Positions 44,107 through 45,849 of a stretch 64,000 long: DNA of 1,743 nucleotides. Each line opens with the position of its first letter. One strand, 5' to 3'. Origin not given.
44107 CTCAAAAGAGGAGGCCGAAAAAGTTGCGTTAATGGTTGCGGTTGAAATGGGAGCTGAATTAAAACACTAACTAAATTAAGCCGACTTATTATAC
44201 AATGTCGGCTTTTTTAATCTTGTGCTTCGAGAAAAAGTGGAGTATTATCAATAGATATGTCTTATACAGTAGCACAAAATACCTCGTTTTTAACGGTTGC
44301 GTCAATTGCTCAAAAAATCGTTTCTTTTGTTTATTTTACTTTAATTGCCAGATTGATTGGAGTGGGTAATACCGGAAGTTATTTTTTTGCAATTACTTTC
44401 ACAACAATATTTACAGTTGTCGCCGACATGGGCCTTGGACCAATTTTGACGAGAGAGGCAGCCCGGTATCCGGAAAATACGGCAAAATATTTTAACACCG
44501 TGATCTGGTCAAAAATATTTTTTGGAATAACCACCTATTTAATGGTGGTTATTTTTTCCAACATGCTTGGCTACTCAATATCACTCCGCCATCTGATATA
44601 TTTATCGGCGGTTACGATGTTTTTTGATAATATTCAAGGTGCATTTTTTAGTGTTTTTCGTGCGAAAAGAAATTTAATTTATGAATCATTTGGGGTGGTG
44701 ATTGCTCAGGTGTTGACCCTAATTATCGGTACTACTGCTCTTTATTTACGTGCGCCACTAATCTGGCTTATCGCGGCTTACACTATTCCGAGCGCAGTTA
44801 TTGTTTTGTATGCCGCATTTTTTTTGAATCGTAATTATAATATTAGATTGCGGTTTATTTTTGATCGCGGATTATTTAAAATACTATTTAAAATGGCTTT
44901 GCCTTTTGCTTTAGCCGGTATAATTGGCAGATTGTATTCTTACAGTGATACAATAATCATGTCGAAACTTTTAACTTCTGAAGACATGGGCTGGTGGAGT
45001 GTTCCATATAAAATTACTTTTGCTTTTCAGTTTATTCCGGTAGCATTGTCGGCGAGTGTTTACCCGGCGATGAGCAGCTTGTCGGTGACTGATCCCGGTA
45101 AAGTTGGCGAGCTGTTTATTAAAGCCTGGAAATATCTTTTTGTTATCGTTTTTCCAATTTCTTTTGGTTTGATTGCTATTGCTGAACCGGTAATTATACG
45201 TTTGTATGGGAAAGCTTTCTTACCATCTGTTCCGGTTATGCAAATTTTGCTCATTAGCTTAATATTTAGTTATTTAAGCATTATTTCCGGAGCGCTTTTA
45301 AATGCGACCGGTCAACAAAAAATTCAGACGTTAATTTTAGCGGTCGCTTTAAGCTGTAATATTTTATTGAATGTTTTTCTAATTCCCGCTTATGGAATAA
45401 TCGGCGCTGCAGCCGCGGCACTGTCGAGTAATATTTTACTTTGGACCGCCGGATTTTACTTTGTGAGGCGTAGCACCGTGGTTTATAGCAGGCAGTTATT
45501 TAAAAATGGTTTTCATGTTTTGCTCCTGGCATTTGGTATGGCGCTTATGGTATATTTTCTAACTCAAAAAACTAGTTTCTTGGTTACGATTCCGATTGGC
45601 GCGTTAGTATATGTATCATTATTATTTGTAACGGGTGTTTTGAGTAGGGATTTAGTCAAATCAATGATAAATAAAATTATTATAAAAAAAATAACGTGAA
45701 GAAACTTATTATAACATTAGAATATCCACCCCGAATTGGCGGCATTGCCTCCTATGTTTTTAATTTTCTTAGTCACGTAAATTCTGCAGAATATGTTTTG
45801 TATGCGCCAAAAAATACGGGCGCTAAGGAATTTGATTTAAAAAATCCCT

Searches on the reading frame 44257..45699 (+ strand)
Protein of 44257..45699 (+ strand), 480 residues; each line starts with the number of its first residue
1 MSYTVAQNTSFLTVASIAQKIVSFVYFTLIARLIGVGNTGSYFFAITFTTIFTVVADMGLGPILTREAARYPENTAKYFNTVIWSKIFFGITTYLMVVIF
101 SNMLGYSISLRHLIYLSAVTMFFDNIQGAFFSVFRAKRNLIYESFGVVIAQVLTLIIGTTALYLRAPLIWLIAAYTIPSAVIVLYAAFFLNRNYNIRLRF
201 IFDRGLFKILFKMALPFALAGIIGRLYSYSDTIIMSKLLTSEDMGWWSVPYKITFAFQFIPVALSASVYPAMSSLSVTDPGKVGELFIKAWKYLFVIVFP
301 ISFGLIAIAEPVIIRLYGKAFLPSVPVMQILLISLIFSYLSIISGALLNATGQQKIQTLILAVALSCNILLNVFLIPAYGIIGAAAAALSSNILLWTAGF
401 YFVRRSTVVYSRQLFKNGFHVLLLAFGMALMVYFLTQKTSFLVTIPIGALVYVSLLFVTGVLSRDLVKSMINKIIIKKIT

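Call 80: search_protein_families(library=pfam, proteins=[window:44257-45699:+], max_evalue=0.001)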
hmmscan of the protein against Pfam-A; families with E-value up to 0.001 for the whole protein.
window:44257-45699:+ (480 aa): 3 families
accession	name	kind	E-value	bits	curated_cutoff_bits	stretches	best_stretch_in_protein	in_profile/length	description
PF01943.22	Polysacc_synt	-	1.5e-29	103.7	28.2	1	5-275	1-273/274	Polysaccharide biosynthesis protein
PF13440.11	Polysacc_synt_3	-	4e-24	85.8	23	1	30-326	2-293/293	Polysaccharide biosynthesis protein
PF03023.19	MurJ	-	0.00019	20.6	27.4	0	62-442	39-441/451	Lipid II flippase MurJ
